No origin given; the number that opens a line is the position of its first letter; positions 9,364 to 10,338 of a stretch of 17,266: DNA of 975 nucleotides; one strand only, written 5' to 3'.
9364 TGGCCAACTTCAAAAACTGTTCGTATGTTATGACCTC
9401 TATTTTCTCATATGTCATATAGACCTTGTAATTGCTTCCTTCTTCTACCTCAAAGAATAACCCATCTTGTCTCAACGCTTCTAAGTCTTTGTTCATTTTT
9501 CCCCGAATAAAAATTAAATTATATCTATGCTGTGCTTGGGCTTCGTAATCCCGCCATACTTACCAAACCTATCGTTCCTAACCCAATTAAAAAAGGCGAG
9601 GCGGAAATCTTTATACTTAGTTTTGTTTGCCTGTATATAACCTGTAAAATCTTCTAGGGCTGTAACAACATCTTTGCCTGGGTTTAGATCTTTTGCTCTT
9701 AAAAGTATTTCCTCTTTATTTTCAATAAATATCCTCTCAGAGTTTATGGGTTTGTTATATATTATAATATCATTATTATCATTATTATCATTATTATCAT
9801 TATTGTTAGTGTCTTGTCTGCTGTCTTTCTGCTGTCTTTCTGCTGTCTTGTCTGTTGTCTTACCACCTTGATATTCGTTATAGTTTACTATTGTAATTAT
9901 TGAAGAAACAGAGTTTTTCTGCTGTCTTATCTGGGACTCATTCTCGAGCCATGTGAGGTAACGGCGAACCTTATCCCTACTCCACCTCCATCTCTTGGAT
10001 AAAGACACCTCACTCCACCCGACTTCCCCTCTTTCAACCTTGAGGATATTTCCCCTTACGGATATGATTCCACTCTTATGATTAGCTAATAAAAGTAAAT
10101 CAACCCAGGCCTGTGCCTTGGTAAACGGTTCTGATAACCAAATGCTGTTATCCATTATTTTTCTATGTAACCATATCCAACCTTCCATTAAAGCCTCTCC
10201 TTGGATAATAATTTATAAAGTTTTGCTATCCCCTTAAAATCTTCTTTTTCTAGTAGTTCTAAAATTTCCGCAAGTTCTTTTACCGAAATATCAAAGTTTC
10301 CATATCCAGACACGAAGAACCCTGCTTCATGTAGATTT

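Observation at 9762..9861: Iteron-like tandem repeats inside the replication initiator gene suggest a putative phage ori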

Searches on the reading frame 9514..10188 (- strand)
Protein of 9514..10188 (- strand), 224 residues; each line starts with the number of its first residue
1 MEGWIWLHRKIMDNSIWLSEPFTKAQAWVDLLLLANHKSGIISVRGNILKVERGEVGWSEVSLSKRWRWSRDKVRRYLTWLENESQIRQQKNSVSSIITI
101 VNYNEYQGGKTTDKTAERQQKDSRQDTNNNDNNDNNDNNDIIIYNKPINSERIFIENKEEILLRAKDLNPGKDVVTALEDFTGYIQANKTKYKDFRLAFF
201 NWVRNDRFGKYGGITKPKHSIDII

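Call 7: search_protein_families(library=pfam, proteins=[window:9514-10188:-], max_evalue=0.01)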
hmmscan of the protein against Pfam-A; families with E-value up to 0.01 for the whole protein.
window:9514-10188:- (224 aa): 0 families

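Call 8: search_protein_families(library=phrogs, proteins=[window:9514-10188:-], max_evalue=0.001)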
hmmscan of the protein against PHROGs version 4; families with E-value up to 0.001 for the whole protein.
window:9514-10188:- (224 aa): 6 families
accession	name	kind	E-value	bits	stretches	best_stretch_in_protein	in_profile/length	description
phrog_2514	-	DNA, RNA and nucleotide metabolism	3.9e-29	102.8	1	1-139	2-147/270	DnaD-like helicase loader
phrog_186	-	DNA, RNA and nucleotide metabolism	1e-17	65.8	1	1-150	19-170/308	DnaD-like helicase loader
phrog_35955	-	unknown function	1e-10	42.5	1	2-135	2-134/285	-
phrog_27581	-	unknown function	4.2e-09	37.5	1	2-124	26-153/216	-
phrog_428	-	DNA, RNA and nucleotide metabolism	8.4e-06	26.2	1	9-194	84-258/455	replication initiation protein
phrog_7498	-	DNA, RNA and nucleotide metabolism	3.8e-05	24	1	28-140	28-139/296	DnaD-like helicase loader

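Call 10: search_dna_similar(query=window:9514-10188:-, collection=phages, mode=protein, max_rows=30)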
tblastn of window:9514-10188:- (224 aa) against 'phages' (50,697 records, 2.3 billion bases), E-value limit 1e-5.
Records with a match: 143; places in all: 143; records where one place covers at least 80% of the query: 9.
Best place of each record, by identity: <60% 143.
By first word of the organism name: Staphylococcus 70; Bacillus 21; Vibrio 11; Listeria 10; Clostridium 8; Sulfitobacter 4; Anoxybacillus 2; Shewanella 2; Bacteriophage 2; Pseudomonas 2; and 9 more.
By host as written in the record: Staphylococcus aureus 23; - 12; Vibrio breoganii 8; Bacillus subtilis 8; Listeria monocytogenes 7; Clostridium tetani ATCC 19406 4; Clostridium tetani C2 4; Sulfitobacter sp. CB2047 4; and 49 more.
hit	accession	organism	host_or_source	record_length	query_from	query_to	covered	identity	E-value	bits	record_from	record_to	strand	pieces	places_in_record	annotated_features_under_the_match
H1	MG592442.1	Vibrio phage 1.064.O._10N.261.52.E2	uncharacterized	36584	1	217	97%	40.0%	1e-31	126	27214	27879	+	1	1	coil containing protein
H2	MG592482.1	Vibrio phage 1.108.O._10N.222.51.A4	Vibrio breoganii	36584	1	217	97%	40.0%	1e-31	126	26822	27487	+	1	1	coil containing protein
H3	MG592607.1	Vibrio phage 1.242.O._10N.261.54.B2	Vibrio breoganii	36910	1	217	97%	40.0%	1e-31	126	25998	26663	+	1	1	coil containing protein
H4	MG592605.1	Vibrio phage 1.239.O._10N.261.52.F6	Vibrio breoganii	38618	1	217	97%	40.0%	1e-31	126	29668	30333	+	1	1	coil containing protein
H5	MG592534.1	Vibrio phage 1.167.O._10N.261.51.F2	Vibrio breoganii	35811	1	217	97%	39.8%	1e-31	127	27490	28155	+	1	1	coil containing protein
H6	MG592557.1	Vibrio phage 1.189.B._10N.286.51.B5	Vibrio breoganii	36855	1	217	97%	39.8%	1e-31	127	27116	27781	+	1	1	coil containing protein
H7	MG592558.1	Vibrio phage 1.189.C._10N.286.51.B5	Vibrio breoganii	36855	1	217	97%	39.8%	1e-31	127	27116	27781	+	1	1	coil containing protein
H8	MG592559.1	Vibrio phage 1.189.O._10N.286.51.B5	Vibrio breoganii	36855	1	217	97%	39.8%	1e-31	127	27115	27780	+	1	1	coil containing protein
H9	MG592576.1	Vibrio phage 1.206.O._10N.222.51.B10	Vibrio breoganii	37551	1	217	97%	39.6%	1e-30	124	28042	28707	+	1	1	coil containing protein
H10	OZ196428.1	Vibrio phage F89 g1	Seawater and oysters mix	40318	1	127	57%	46.5%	2e-32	129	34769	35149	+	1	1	DnaD-like helicase loader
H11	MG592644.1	Vibrio phage 1.276.O._10N.286.54.E4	Vibrio cyclitrophicus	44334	1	127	57%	45.7%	7e-31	124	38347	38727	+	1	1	hypothetical protein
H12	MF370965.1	Pseudoalteromonas phage SL25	Pseudoalteromonas sp.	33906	2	126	56%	41.6%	5e-25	108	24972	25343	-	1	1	replication protein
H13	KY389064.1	Staphylococcus phage phi879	Staphylococcus sciuri P879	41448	1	126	56%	40.2%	4e-18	88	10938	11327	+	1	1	replication initiation protein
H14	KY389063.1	Staphylococcus phage phi575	Staphylococcus sciuri P575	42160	1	126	56%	40.2%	3e-17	86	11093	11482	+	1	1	replication initiation protein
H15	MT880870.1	Staphylococcus phage PhiSepi-HH1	Staphylococcus epidermidis HD21-2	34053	1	127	57%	39.4%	9e-17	84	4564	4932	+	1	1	hypothetical protein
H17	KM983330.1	Clostridium phage phiCT19406A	Clostridium tetani ATCC 19406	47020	3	125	55%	39.8%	3e-11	68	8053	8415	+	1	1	replication protein DnaD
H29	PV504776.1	Bacillus phage 268TH003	Bacillus subtilis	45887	2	127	56%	36.6%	3e-14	77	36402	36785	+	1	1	replisome organizer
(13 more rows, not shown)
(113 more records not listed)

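Call 14: get_annotated_region(hit=H1, flank=3000)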
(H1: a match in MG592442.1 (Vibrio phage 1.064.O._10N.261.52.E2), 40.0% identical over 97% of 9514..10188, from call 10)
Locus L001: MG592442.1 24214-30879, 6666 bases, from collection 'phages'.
description: Vibrio phage 1.064.O._10N.261.52.E2, partial genome.
organism: Vibrio phage 1.064.O._10N.261.52.E2 (NCBI taxid 1881455)
taxonomy: Viruses; Duplodnaviria; Heunggongvirae; Uroviricota; Caudoviricetes
host: uncharacterized; source: iron chloride precipitation of 0.2um-filtered seawater, resuspended in oxalate solution; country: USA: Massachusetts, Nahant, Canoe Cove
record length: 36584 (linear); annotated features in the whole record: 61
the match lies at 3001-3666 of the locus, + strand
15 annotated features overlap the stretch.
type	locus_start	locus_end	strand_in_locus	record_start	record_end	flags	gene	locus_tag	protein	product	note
CDS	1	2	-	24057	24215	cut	-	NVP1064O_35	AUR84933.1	ribbon-helix-helix protein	NVP1064O_35; tara_best_match:OM-RGC.v1.037991264; InterPro:IPR010985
CDS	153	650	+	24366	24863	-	-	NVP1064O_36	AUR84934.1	HNH nuclease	NVP1064O_36; aclame_best_match:protein:vir:97107; tara_best_match:OM-RGC.v1.016489778; cvp_best_match:RF_PEP_84662624; ...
CDS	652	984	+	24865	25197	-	-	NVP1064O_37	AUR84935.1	hypothetical protein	NVP1064O_37; aclame_best_match:protein:vir:99253; tara_best_match:OM-RGC.v1.030530205; cvp_best_match:RF_PEP_423261940; ...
CDS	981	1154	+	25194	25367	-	-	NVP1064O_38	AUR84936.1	hypothetical protein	NVP1064O_38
CDS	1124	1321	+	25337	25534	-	-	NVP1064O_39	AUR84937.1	hypothetical protein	NVP1064O_39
CDS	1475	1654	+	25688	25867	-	-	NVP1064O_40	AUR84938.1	hypothetical protein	NVP1064O_40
CDS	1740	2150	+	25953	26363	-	-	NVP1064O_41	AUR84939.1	hypothetical protein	NVP1064O_41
CDS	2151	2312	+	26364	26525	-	-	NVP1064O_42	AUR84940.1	hypothetical protein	NVP1064O_42; aclame_best_match:protein:vir:96775; tara_best_match:OM-RGC.v1.037561015; cvp_best_match:CAMPEP_0000029074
CDS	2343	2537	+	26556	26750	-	-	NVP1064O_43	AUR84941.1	hypothetical protein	NVP1064O_43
CDS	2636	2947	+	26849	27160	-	-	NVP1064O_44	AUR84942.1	coil containing protein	NVP1064O_44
CDS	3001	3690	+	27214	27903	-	-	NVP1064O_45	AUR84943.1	coil containing protein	NVP1064O_45; aclame_best_match:protein:proph:161317; tara_best_match:OM-RGC.v1.011174212; egg:COG3935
CDS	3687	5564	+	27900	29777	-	-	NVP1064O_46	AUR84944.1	coil containing protein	NVP1064O_46; aclame_best_match:protein:vir:105726; tara_best_match:OM-RGC.v1.000921916; ...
CDS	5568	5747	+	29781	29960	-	-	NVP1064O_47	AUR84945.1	hypothetical protein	NVP1064O_47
CDS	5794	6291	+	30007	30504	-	-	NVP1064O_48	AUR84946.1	hypothetical protein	NVP1064O_48; tara_best_match:OM-RGC.v1.024715766; YBCN ECS1616 SIMILAR 5'REGION ORF151 RUSA LAMBDOID DLP12 ...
CDS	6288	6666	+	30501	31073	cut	-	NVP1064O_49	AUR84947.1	NinG protein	NVP1064O_49; aclame_best_match:protein:proph:183386; tara_best_match:OM-RGC.v1.022202613; ...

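Call 15: get_annotated_region(hit=H10, flank=3000)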
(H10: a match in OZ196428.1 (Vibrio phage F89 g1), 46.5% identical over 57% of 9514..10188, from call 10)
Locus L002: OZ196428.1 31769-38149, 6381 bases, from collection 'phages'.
description: Vibrio phage F89 g1 genome assembly, chromosome: VPF89_g1_1.
organism: Vibrio phage F89 g1 (NCBI taxid 3105358)
taxonomy: Viruses
host: -; source: Seawater and oysters mix; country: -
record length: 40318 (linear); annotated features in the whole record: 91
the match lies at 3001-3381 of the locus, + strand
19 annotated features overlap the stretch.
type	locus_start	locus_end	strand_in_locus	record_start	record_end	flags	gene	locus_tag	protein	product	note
CDS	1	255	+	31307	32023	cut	-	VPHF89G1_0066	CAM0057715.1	hypothetical protein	-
CDS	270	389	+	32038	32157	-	-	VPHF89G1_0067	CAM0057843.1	hypothetical protein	-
CDS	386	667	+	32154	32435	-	-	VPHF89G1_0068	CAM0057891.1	hypothetical protein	-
CDS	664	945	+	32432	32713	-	-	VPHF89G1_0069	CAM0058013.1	hypothetical protein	-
CDS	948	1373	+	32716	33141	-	-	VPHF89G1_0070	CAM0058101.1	antimicrobial peptide resistance and lipid A acyl ation protein PagP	-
CDS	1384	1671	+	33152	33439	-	-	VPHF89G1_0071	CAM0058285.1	hypothetical protein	-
CDS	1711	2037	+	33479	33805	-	-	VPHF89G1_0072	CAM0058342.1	hypothetical protein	-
CDS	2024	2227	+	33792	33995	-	-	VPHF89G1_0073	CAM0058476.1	hypothetical protein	-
CDS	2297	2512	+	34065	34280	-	-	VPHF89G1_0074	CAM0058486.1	hypothetical protein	-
CDS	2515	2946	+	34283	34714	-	-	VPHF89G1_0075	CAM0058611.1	Arc-like repressor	-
CDS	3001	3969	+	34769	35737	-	-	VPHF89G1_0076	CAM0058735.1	DnaD-like helicase loader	-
CDS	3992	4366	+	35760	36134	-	-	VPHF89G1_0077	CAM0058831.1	hypothetical protein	-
CDS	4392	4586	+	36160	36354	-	-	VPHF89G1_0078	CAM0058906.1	hypothetical protein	-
CDS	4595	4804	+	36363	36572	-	-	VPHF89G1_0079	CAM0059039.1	hypothetical protein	-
CDS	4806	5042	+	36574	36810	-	-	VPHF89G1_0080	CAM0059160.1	hypothetical protein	-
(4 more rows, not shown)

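Call 16: find_related_loci(query=window:9514-10188:-, collection=viral_contigs, flank=6000)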
Query window:9514-10188:- (224 aa) in viral_contigs; peptide patterns used: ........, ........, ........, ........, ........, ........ (x = any residue, [..] = any of these).
372 stretches matched a pattern; 66 encode a relative of the query (tblastn E <= 1e-3); 66 distinct loci.
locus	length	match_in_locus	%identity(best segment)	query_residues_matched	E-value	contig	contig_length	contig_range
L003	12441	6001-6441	52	1-139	1e-43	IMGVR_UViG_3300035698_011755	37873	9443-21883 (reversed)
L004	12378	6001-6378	44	2-127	4e-28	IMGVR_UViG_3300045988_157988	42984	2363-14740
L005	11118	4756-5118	40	2-122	2e-26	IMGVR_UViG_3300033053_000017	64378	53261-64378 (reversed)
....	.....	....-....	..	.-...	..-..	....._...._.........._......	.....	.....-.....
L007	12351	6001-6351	42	1-117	4e-26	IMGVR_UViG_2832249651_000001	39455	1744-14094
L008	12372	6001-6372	39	2-125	2e-25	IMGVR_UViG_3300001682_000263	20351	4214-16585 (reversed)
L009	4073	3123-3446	42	2-109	1e-24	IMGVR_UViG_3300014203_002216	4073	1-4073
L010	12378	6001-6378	40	3-127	1e-24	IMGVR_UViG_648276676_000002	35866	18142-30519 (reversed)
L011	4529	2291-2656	42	2-123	3e-24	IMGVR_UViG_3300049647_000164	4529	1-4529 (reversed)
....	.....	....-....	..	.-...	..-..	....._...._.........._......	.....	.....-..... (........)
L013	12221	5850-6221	41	2-126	4e-24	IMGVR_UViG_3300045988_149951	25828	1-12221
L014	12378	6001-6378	40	2-127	6e-24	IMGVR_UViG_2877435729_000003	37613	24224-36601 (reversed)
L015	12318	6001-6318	44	2-107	8e-24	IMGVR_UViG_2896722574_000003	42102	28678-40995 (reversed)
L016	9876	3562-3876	37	3-107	2e-23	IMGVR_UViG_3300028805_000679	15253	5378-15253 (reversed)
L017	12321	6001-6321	44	2-107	2e-23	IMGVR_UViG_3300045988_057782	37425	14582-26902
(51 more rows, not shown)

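Call 21: get_annotated_region(hit=H29, flank=2500)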
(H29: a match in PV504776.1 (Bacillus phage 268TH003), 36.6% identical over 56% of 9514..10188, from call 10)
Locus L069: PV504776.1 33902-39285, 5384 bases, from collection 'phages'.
description: Bacillus phage 268TH003, complete genome.
organism: Bacillus phage 268TH003 (NCBI taxid 3416602)
taxonomy: Viruses; Duplodnaviria; Heunggongvirae; Uroviricota; Caudoviricetes
host: Bacillus subtilis; source: soil; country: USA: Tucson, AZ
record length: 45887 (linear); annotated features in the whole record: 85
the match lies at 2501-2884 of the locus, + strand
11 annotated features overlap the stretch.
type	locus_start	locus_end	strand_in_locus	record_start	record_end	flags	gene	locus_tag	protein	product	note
CDS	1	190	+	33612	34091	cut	-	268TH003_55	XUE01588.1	ssDNA binding protein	55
CDS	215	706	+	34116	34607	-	-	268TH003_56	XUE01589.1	HNH endonuclease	56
CDS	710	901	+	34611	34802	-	-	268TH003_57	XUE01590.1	hypothetical protein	57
CDS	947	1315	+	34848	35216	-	-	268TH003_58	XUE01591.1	hypothetical protein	58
CDS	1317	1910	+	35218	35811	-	-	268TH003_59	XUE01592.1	poly-gamma-glutamate hydrolase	59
CDS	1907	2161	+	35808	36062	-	-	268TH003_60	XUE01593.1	hypothetical protein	60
CDS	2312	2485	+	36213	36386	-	-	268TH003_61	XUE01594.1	DNA binding domain protein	61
CDS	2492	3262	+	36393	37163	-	-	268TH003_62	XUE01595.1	replisome organizer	62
CDS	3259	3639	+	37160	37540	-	-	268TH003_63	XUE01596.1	helicase loader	63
CDS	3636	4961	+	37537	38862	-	-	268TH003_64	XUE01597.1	DnaB-like replicative helicase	64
CDS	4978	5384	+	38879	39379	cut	-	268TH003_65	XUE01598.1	hypothetical protein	65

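Call 22: get_annotated_region(hit=H13, flank=2500)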
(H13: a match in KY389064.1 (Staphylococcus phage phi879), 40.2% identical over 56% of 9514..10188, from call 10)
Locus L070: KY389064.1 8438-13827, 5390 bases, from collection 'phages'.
description: Staphylococcus phage phi879, complete genome.
organism: Staphylococcus phage phi879 (NCBI taxid 1955181)
taxonomy: Viruses; Duplodnaviria; Heunggongvirae; Uroviricota; Caudoviricetes; Bronfenbrennervirinae; Peeveelvirus
host: Staphylococcus sciuri P879; source: -; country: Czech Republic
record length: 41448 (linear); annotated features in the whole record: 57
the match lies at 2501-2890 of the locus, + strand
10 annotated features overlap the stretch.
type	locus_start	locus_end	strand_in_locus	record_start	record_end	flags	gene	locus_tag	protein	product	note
CDS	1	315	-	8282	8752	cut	-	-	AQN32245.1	DUF2321 domain-containing protein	Gp14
CDS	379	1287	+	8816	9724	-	-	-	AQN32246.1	recombinational DNA repair protein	RecT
CDS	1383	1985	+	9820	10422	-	-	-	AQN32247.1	phosphoribosyl phosphodiesterase -like protein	Gp16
CDS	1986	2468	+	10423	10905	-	-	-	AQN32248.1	single-stranded DNA-binding protein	Ssb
CDS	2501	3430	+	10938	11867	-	-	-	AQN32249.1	replication initiation protein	DnaD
CDS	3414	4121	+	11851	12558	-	-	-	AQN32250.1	hypothetical protein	Gp19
CDS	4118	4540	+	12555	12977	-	-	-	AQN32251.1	holliday junction resolvase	RusA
CDS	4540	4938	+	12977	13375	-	-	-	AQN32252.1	hypothetical protein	Gp21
CDS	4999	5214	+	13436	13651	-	-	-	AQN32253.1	YopX-like protein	YopX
CDS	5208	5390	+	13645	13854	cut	-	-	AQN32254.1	hypothetical protein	Gp23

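Call 23: get_annotated_region(hit=H17, flank=2500)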
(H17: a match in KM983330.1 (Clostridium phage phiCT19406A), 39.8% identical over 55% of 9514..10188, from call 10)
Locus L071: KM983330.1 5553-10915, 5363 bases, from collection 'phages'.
description: Clostridium phage phiCT19406A, complete genome.
organism: Clostridium phage phiCT19406A (NCBI taxid 1567009)
taxonomy: Viruses; Duplodnaviria; Heunggongvirae; Uroviricota; Caudoviricetes
host: Clostridium tetani ATCC 19406; source: -; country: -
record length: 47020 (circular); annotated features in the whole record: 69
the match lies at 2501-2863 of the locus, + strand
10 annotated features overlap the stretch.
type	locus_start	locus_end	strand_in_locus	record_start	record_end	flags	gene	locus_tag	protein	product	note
CDS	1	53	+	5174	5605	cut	-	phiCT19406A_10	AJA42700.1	hypothetical protein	-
CDS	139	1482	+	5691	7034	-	-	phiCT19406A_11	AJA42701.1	endonuclease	-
CDS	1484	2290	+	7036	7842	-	-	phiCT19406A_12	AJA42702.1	RecT family recombinase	-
CDS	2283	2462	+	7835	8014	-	-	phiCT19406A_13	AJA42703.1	hypothetical protein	-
CDS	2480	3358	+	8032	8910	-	-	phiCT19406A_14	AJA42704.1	replication protein DnaD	-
CDS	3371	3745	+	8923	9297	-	-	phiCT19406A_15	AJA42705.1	hypothetical protein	-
CDS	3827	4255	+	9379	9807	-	-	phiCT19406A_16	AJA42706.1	hypothetical protein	-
CDS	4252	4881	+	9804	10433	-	-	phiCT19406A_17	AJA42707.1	hypothetical protein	-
CDS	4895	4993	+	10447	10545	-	-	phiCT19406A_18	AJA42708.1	hypothetical protein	-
CDS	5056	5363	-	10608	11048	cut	-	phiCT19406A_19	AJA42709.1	general stress protein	-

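Call 72: search_protein_families(library=pfam, proteins=[window:9514-10188:-, L001:3001-3690:+], max_evalue=10)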
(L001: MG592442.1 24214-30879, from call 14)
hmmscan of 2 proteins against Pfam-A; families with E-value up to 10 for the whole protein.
window:9514-10188:- (224 aa): 1 family
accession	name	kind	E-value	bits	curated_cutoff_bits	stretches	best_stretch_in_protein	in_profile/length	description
PF11922.13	DUF3440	-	0.12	12.6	25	1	56-143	54-136/182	Domain of unknown function (DUF3440)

L001:3001-3690:+ (229 aa): 2 families
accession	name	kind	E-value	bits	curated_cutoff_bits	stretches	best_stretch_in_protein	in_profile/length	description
PF25213.1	HVO_A0261_N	-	0.06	13.7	35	1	54-90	22-58/86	HVO_A0261 N-terminal domain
PF00392.27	GntR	-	0.076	13.1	27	1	58-90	26-58/64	Bacterial regulatory proteins, gntR family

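Call 97: predict_structure(protein=window:9514-10188:-)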
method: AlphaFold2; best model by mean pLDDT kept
length: 224 residues; sequences in the alignment: 1
mean_pLDDT: 34.8   pTM: 0.19
mean pLDDT of the five models: 34.8, 33.1, 31.7, 31.5, 27.5
residues with pLDDT >= 90: 0; 70-90: 0; 50-70: 1; < 50: 223
segments of 3 or more residues with pLDDT < 50: 1-180, 182-224
pLDDT, mean of each block of 10 residues (from residue 1): 28 31 38 42 41 41 36 41 36 30 28 33 39 34 29 28 33 42 46 36 30 29 26
secondary structure, 60 per line:
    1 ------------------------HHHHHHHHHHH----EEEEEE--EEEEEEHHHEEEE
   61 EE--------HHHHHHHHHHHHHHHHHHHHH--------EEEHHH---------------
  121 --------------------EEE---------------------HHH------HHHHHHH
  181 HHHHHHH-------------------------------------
elements in order: H25-35 E40-45 E48-53 E57-62 H71-91 E100-102 E141-143 H174-187

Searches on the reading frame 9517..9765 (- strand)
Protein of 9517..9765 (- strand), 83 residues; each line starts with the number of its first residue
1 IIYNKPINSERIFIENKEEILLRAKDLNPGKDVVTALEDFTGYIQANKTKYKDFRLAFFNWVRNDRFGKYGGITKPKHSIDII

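Call 83: search_protein_families(library=pfam, alignment_id=A3, max_evalue=0.001)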
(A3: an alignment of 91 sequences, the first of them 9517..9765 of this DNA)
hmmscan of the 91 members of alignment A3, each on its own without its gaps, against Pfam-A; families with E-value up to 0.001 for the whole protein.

A. member 1, window:9517-9765:- (83 aa): 0 families

B. families by the number of members that match (of 91 scanned): 4 families
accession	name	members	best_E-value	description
PF07261.16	DnaB_2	20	3.8e-20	Replication initiation and membrane attachment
PF09524.15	Phg_2220_C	7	1.4e-32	Conserved phage C-terminus (Phg_2220_C)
PF25200.1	DUF7833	1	2.3e-11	Family of unknown function (DUF7833)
PF11638.13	DnaA_N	1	2.6e-05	DnaA N-terminal domain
